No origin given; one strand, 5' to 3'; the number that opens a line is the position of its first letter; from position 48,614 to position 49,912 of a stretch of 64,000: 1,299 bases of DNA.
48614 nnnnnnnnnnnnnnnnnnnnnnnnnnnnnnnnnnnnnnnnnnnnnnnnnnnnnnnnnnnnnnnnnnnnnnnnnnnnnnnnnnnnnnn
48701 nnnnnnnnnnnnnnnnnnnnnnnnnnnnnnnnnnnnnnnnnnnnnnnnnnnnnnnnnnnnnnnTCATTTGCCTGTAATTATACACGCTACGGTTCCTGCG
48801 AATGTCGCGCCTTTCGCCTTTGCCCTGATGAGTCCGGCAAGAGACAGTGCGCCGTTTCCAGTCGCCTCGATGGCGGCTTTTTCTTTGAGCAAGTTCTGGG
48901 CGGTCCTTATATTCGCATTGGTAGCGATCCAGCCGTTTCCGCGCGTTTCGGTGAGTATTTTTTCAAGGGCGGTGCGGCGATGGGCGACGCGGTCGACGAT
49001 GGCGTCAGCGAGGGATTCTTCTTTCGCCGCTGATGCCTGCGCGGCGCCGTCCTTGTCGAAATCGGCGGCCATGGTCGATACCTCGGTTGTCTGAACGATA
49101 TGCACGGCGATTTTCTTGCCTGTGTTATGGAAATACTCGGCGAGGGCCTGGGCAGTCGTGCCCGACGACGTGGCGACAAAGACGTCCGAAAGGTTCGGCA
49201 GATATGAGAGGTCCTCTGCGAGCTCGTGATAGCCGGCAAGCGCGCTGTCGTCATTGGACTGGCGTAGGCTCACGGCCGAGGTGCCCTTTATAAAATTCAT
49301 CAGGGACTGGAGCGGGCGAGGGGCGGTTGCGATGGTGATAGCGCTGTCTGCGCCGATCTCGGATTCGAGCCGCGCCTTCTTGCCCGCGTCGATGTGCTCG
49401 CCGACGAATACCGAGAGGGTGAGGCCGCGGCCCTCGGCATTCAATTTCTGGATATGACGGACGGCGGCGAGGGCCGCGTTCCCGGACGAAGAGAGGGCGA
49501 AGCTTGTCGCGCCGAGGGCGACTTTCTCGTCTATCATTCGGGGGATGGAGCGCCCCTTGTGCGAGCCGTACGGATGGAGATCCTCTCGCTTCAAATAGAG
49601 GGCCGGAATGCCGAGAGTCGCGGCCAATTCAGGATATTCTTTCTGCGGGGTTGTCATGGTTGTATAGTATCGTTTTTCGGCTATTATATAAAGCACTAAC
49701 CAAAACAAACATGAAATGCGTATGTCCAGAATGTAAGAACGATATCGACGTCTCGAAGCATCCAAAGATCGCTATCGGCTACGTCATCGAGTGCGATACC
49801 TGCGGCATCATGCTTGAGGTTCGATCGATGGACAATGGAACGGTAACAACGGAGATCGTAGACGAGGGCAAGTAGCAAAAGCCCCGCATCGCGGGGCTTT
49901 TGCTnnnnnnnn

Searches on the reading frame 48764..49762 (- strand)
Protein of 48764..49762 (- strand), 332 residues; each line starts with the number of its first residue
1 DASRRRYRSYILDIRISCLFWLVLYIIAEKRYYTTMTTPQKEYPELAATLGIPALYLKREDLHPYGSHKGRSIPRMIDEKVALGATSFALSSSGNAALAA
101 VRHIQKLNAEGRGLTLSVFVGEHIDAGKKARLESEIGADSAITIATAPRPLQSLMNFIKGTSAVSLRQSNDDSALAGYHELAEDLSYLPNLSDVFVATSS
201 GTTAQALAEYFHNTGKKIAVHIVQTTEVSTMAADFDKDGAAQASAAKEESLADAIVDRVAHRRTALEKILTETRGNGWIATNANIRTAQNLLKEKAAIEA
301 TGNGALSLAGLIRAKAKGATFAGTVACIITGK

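Call 101: search_protein_families(library=pfam, proteins=[window:48764-49762:-], max_evalue=0.00001)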
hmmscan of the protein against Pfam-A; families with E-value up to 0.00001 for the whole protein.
window:48764-49762:- (332 aa): 1 family
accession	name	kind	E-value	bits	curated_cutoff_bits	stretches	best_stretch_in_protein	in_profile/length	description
PF00291.31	PALP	-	1.8e-26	93.6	35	1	38-331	8-295/295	Pyridoxal-phosphate dependent enzyme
